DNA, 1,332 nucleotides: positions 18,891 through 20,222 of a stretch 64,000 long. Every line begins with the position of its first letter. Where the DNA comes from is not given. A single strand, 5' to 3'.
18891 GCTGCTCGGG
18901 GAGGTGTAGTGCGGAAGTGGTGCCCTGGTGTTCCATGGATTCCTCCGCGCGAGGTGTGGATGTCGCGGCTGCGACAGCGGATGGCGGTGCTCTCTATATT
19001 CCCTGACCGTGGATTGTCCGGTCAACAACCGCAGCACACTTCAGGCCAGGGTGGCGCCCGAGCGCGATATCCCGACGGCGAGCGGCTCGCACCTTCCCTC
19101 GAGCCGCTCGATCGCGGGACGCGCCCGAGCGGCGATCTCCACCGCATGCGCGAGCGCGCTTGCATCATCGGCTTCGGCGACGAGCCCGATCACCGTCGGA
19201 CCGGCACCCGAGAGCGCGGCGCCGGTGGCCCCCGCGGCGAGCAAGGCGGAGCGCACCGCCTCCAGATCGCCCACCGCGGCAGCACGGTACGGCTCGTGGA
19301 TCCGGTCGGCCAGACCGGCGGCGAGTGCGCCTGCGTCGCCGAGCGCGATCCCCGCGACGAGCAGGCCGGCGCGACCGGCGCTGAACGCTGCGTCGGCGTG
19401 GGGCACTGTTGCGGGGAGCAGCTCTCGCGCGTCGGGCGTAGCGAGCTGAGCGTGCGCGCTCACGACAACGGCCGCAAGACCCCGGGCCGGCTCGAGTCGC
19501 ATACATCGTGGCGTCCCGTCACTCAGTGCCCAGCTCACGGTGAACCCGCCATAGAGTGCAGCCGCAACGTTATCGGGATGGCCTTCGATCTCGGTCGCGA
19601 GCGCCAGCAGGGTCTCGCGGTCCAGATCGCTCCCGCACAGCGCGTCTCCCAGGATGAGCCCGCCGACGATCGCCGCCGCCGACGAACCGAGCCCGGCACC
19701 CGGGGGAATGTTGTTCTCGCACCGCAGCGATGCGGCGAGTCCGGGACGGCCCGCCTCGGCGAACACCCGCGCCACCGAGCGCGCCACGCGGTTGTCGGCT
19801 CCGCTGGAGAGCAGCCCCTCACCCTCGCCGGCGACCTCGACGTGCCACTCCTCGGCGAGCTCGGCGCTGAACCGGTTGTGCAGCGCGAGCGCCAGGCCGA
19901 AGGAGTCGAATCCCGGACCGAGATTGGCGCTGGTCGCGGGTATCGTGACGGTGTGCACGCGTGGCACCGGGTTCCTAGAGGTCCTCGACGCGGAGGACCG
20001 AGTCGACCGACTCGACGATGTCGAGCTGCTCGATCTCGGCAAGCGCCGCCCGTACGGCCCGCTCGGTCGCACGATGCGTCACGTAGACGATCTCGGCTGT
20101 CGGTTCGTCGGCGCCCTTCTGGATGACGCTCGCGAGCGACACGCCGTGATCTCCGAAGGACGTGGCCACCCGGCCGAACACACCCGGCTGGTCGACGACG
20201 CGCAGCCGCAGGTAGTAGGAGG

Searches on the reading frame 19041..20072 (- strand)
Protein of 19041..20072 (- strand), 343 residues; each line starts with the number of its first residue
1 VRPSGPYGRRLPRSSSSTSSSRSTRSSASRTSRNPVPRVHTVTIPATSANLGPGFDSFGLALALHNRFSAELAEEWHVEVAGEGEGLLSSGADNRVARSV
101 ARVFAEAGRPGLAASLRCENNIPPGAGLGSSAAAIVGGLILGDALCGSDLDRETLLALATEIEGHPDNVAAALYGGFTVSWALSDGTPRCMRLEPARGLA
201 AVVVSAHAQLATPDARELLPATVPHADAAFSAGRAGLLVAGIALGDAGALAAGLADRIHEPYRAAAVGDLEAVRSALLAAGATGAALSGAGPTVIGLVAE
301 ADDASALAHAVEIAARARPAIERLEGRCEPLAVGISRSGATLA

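Call 74: search_protein_families(library=pfam, proteins=[window:19041-20072:-], max_evalue=0.001)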
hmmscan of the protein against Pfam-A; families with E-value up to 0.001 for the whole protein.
window:19041-20072:- (343 aa): 3 families
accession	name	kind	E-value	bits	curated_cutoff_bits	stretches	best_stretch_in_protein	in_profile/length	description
PF00288.32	GHMP_kinases_N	-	9.9e-19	67.8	22.3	1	96-176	3-87/87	GHMP kinases N terminal domain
PF08544.19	GHMP_kinases_C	-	5e-10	40.1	21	1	241-312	4-80/85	GHMP kinases C terminal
PF22700.2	MVD-like_N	-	0.00033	20.8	27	1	91-177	60-143/157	Diphosphomevalonate decarboxylase-like N-terminal domain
